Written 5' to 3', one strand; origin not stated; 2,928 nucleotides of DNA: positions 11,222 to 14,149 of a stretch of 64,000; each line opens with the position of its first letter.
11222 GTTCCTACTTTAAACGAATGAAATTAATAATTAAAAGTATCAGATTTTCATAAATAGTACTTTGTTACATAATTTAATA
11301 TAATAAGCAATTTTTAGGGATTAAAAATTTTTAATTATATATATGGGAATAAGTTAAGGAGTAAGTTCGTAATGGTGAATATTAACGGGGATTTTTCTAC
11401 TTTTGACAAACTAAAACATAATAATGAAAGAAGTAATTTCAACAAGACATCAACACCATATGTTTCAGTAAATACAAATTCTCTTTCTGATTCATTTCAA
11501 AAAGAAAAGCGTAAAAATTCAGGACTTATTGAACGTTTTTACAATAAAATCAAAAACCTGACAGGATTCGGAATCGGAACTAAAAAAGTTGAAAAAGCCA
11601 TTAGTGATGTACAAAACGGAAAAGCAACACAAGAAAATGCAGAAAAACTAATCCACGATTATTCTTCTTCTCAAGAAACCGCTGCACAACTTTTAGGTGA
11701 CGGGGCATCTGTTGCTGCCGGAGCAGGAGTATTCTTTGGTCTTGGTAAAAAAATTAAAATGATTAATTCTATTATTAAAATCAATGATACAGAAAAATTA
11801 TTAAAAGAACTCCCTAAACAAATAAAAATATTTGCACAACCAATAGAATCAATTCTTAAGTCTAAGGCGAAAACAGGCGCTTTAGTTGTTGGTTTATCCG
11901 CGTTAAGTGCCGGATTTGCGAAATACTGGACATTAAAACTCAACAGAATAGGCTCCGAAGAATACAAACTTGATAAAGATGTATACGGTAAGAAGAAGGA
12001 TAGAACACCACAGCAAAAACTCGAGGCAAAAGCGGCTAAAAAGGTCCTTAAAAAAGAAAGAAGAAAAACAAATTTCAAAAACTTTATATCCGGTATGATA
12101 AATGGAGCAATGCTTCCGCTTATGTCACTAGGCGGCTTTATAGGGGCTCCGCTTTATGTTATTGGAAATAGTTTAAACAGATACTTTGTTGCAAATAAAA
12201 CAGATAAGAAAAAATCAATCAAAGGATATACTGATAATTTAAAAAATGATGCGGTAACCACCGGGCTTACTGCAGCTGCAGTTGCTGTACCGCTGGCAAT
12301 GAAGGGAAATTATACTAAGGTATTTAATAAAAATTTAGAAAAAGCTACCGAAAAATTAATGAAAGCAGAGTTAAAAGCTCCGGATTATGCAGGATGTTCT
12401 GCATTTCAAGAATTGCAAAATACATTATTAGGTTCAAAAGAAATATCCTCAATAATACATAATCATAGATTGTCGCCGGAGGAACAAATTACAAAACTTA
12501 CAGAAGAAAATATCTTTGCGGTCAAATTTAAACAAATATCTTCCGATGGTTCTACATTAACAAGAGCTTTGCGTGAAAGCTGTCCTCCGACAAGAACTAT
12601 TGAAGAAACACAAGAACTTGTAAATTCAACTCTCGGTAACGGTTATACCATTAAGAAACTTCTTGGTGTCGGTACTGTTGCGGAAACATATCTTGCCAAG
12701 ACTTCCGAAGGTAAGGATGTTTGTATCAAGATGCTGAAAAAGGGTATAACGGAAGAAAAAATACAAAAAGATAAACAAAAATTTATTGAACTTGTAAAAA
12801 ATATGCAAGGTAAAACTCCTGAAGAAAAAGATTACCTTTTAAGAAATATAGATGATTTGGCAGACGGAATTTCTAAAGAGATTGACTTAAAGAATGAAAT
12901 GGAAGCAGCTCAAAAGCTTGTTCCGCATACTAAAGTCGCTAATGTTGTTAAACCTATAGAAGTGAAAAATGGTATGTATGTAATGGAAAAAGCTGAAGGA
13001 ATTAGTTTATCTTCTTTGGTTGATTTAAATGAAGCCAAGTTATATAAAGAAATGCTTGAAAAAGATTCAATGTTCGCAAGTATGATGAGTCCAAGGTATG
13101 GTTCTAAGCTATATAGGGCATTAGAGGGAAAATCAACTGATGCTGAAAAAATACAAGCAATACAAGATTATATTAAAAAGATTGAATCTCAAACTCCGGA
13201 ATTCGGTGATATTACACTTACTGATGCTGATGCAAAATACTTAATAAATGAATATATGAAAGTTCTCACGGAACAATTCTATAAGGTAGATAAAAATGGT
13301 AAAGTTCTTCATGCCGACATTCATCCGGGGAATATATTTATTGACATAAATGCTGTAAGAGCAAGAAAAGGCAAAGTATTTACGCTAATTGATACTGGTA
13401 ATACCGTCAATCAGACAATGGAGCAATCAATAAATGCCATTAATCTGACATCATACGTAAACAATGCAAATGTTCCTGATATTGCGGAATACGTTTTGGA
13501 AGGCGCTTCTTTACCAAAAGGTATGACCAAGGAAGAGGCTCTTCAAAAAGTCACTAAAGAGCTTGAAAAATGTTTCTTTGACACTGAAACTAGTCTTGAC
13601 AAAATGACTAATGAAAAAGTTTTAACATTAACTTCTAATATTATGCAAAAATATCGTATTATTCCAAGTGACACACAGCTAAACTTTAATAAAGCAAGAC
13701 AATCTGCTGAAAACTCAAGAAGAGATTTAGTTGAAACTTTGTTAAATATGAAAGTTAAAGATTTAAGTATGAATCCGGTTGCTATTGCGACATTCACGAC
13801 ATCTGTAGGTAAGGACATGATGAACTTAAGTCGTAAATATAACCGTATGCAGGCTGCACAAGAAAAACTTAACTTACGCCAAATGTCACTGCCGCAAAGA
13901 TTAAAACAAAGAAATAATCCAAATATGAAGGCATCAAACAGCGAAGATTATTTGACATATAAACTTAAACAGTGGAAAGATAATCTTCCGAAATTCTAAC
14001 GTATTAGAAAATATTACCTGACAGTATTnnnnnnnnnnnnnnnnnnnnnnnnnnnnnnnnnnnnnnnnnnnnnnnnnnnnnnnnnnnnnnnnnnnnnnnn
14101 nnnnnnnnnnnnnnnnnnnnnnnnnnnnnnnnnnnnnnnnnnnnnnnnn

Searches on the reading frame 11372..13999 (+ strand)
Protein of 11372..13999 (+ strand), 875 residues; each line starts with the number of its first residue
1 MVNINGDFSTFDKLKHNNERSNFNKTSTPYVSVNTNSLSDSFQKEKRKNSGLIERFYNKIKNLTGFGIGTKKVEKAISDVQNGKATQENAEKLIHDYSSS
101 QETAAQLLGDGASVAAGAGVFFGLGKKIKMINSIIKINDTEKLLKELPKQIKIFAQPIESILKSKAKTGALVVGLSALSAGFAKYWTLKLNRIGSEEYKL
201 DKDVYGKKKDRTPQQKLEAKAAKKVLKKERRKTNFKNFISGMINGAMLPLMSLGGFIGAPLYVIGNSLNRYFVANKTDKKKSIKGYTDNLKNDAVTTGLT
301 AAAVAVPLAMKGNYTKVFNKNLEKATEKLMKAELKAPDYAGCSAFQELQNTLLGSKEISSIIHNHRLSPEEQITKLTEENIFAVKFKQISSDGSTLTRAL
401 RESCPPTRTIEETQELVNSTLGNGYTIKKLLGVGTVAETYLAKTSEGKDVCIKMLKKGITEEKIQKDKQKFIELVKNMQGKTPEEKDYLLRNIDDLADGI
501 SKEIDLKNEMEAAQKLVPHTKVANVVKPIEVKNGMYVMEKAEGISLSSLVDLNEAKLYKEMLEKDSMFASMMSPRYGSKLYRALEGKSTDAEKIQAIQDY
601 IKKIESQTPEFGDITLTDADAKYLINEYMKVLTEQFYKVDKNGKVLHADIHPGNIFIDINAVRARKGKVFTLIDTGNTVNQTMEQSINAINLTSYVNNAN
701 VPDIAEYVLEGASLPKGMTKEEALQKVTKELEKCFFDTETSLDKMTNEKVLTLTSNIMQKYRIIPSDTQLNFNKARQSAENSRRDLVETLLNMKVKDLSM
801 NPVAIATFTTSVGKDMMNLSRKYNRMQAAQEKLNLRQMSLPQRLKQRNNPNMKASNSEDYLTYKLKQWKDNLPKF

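Call 85: search_protein_families(library=pfam, proteins=[window:11372-13999:+], max_evalue=0.0001)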
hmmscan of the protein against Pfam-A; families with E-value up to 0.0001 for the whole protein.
window:11372-13999:+ (875 aa): 1 family
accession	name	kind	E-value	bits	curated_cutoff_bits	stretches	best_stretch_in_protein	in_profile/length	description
PF03109.22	ABC1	-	3.2e-13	49.8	22.9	1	431-567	38-176/244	ABC1 atypical kinase-like domain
